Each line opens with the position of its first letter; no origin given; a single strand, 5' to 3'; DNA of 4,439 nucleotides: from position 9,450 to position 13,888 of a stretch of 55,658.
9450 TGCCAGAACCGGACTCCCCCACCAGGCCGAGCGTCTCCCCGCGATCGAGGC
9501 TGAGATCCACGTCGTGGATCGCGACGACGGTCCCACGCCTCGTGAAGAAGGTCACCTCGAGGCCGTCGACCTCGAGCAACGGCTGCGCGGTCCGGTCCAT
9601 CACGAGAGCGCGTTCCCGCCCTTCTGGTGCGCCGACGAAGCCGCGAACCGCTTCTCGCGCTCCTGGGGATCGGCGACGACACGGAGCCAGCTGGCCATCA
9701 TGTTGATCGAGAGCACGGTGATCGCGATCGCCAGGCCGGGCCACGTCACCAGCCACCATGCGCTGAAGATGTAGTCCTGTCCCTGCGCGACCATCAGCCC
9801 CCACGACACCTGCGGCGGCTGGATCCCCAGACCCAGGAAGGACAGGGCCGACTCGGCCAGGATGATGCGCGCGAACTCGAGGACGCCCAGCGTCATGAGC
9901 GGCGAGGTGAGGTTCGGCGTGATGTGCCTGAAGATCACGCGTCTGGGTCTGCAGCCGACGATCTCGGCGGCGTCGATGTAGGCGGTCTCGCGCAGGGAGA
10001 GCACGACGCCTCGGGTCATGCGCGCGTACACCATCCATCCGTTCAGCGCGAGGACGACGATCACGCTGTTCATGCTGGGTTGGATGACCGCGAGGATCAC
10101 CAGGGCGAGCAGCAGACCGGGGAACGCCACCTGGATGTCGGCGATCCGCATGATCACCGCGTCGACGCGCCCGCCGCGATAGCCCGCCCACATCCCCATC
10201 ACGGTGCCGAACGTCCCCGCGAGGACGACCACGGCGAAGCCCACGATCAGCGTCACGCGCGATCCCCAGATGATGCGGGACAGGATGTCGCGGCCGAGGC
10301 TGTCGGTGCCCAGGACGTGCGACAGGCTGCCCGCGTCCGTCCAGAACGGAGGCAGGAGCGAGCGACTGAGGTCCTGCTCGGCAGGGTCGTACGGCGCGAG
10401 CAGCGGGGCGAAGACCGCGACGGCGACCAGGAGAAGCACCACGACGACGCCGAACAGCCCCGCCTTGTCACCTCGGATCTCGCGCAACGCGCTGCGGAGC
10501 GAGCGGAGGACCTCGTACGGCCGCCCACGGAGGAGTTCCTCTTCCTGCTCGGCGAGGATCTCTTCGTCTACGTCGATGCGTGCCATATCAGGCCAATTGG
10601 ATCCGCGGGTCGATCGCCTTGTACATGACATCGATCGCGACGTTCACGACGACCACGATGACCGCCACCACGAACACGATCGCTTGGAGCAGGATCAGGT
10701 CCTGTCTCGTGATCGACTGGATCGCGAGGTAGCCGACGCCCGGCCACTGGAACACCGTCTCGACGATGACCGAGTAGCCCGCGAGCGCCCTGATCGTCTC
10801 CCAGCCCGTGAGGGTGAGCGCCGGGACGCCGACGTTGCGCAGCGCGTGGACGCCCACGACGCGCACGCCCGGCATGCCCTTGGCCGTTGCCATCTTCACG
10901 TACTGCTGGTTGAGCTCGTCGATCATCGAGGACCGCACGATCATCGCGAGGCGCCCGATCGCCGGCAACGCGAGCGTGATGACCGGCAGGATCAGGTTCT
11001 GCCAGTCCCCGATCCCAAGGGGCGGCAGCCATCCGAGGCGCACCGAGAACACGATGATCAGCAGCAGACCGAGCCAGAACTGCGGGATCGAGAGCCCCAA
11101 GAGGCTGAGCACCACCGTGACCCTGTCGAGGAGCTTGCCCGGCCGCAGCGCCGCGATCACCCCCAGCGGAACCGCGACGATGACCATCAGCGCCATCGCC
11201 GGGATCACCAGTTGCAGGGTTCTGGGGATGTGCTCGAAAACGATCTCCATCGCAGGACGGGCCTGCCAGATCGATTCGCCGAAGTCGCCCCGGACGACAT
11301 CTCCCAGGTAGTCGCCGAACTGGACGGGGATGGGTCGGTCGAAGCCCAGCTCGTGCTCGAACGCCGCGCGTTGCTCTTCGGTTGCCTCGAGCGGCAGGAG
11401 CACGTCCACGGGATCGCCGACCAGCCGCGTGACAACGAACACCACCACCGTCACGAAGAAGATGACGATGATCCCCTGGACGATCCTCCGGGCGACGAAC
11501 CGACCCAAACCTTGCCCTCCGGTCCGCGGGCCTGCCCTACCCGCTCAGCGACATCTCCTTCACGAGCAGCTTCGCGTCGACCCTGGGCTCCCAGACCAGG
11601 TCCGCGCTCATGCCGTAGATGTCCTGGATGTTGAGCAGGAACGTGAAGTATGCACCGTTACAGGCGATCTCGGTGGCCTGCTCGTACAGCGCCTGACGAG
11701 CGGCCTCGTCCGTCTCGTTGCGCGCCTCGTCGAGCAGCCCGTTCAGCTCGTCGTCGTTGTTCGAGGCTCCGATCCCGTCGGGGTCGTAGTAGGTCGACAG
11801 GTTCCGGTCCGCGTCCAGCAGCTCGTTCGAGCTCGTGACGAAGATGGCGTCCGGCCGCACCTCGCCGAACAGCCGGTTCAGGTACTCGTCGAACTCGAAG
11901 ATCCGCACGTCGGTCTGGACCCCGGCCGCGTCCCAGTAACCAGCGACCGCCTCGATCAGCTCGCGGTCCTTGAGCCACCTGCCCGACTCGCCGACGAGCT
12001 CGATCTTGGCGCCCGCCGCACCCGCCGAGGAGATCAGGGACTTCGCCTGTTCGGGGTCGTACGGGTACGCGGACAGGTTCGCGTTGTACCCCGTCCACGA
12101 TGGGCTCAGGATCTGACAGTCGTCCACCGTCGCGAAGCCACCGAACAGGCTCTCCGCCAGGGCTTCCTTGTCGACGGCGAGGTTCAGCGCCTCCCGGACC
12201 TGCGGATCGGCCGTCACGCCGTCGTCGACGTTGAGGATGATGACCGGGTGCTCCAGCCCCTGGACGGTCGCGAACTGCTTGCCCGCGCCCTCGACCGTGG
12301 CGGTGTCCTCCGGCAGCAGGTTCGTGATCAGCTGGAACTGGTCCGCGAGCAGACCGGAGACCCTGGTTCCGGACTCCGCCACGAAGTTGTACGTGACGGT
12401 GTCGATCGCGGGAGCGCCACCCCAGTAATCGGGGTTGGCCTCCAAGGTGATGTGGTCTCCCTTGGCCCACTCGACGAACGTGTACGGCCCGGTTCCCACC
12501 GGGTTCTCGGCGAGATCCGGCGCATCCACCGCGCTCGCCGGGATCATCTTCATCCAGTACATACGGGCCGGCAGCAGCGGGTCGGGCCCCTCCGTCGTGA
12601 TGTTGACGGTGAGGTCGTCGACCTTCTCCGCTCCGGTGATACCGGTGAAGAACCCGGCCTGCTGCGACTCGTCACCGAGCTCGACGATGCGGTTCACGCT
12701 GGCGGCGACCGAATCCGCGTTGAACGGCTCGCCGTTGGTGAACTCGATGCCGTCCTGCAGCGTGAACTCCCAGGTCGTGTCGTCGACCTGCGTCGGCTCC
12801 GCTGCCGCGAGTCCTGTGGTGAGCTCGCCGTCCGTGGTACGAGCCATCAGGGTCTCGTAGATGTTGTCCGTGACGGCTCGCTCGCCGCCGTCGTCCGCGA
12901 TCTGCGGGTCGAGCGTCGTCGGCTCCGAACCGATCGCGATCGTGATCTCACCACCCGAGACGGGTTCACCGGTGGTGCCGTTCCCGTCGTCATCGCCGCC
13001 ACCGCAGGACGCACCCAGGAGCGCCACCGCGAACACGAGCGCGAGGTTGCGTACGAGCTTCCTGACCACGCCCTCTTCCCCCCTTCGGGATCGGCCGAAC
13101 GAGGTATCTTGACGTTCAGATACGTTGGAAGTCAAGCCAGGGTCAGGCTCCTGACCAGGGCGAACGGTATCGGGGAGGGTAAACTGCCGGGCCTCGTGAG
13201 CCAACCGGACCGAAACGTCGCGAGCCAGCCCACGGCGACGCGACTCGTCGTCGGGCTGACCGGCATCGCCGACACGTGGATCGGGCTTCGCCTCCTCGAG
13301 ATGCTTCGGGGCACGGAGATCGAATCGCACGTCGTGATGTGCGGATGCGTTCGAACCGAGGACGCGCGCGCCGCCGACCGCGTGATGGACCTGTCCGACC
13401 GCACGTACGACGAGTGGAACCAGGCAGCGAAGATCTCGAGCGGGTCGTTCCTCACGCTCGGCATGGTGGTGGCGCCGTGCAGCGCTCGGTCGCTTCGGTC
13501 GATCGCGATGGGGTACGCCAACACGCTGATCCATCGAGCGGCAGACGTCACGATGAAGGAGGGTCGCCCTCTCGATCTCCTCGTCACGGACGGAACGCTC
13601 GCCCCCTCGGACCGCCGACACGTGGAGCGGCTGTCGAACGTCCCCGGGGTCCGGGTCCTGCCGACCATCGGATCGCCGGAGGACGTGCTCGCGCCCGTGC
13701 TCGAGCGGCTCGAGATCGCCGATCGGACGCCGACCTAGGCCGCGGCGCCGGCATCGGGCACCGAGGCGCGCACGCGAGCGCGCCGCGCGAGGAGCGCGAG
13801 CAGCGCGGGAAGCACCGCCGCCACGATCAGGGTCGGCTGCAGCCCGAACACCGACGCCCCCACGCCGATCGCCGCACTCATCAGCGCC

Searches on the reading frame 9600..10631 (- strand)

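Call 8: search_protein_families(library=pfam, proteins=[window:9600-10631:-], max_evalue=0.001)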
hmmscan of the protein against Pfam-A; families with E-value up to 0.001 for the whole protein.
window:9600-10631:- (343 aa): 2 families
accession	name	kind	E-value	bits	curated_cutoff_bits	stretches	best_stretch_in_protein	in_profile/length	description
PF00528.27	BPD_transp_1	-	1.3e-29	103.7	26.4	1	142-323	1-181/184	Binding-protein-dependent transport system inner membrane component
PF12911.12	OppC_N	-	2.1e-13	50.4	23.9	1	46-95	4-53/53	N-terminal TM domain of oligopeptide transport permease C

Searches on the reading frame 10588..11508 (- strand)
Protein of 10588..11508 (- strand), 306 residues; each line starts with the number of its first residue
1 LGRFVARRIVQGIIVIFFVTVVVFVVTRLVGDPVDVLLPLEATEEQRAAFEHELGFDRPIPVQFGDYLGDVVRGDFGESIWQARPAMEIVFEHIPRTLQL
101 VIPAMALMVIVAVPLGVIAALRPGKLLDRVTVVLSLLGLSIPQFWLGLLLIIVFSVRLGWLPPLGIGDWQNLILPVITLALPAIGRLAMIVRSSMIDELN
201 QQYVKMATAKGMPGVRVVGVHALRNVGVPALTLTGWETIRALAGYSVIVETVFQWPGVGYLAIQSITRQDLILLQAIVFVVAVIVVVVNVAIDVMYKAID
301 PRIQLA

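Call 8: search_protein_families(library=pfam, proteins=[window:10588-11508:-], max_evalue=0.001)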
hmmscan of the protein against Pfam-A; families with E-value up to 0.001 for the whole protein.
window:10588-11508:- (306 aa): 2 families
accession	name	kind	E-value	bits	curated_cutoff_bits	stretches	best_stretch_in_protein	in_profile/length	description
PF00528.27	BPD_transp_1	-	9.6e-37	126.9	26.4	1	112-303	1-182/184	Binding-protein-dependent transport system inner membrane component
PF19300.4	BPD_transp_1_N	-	2.9e-08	34.3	23.8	1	1-75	1-76/114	Binding-prot-dependent transport system membrane comp, N-term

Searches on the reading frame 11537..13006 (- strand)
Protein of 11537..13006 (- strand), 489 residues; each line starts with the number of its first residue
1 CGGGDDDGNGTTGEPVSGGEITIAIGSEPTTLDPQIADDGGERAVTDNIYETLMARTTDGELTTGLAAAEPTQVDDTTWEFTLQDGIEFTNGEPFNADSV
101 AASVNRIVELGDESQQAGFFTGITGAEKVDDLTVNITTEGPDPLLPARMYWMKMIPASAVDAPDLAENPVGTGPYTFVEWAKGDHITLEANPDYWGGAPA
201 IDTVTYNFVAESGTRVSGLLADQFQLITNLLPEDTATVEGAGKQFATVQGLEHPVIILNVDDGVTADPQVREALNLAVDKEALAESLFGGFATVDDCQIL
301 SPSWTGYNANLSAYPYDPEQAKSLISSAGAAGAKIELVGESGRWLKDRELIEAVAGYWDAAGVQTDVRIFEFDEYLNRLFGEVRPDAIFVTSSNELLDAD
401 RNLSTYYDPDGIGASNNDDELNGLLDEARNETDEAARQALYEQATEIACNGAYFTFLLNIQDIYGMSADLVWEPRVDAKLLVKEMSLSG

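Call 8: search_protein_families(library=pfam, proteins=[window:11537-13006:-], max_evalue=0.001)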
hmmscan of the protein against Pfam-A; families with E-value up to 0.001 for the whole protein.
window:11537-13006:- (489 aa): 1 family
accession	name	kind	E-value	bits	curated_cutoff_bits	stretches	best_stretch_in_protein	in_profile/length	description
PF00496.27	SBP_bac_5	-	7.7e-71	239.6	32.4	1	63-411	3-365/368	Bacterial extracellular solute-binding proteins, family 5 Middle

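Call 60: search_protein_families(library=ncbifam, proteins=[window:11537-13006:-], max_evalue=0.00001)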
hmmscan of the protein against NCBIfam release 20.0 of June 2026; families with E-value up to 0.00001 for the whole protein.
window:11537-13006:- (489 aa): 11 families
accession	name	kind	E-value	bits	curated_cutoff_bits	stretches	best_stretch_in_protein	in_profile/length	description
NF045468.1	Opp5A_nikA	equivalog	9.3e-42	143.1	600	1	19-331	18-319/488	nickel ABC transporter substrate-binding protein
NF011942.0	PRK15413.1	equivalog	2.3e-39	135.5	594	1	19-330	28-343/512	glutathione ABC transporter substrate-binding protein GsiB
TIGR02294.1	nickel_nikA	equivalog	1.9e-38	132.3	393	1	20-441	7-454/501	nickel ABC transporter substrate-binding protein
NF043070.1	DppA_dipep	equivalog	9.3e-31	107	1005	1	29-449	39-495/535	dipeptide ABC transporter periplasmic-binding protein DppA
NF045467.1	Opp4A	equivalog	2.6e-29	101.9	650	1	11-329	27-379/556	oligopeptide ABC transporter substrate-binding protein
TIGR04028.1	SBP_KPN_01854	hypoth_equivalog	5.5e-25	87.9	468.5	1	61-467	43-487/509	TIGR04028 family ABC transporter substrate-binding protein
NF047575.1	opine_bind_CntA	exception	3.9e-21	75.2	800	1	42-331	58-361/535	staphylopine-dependent metal ABC transporter substrate-binding lipoprotein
NF011689.0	PRK15109.1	equivalog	3.2e-16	59.1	560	1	164-338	207-381/547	ABC transporter substrate-binding protein SapA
NF011684.0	PRK15104.1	equivalog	6.5e-16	58.1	947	1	25-287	45-332/543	oligopeptide ABC transporter substrate-binding protein OppA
NF007287.0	PRK09755.1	equivalog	2.1e-11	43.4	1098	1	27-449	41-492/535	ABC transporter substrate-binding protein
NF010149.0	PRK13626.1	equivalog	1.4e-10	40.4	476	1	42-213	143-308/552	HTH-type transcriptional regulator SgrR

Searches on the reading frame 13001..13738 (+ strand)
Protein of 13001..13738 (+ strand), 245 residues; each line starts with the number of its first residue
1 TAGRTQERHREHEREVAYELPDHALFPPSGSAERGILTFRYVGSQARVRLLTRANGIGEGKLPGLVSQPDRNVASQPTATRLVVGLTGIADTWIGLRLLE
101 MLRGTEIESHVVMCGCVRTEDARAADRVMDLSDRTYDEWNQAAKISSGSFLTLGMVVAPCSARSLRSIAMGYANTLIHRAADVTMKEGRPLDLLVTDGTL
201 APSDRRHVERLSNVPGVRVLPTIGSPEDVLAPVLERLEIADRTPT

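Call 10: search_protein_families(library=pfam, proteins=[window:13001-13738:+], max_evalue=0.001)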
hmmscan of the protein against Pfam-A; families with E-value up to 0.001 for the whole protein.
window:13001-13738:+ (245 aa): 1 family
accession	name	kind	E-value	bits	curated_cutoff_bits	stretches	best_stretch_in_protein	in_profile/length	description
PF02441.25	Flavoprotein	-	1.2e-16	61.2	22.7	1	81-200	2-109/162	Flavoprotein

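Call 15: search_protein_families(library=ncbifam, proteins=[window:13001-13738:+], max_evalue=0.00001)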
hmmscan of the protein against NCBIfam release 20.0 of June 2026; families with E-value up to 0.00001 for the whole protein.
window:13001-13738:+ (245 aa): 4 families
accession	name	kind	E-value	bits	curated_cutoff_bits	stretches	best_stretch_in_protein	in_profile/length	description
NF041206.1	VdcB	exception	2.8e-33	115.1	290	1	81-223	1-147/184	non-oxidative hydroxyarylic acid decarboxylases subunit B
NF004685.0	PRK06029.1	subfamily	8.5e-30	104.2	188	1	80-222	2-148/187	UbiX family flavin prenyltransferase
TIGR00421.1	ubiX_pad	subfamily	3.9e-27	95.2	108.9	1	81-223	1-146/181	UbiX family flavin prenyltransferase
NF041218.1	BagM_FevK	exception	3.6e-26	91.9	420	1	81-201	2-127/215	bagremycin/ferroverdin biosynthesis UbiX family decarboxylase BagM/FevK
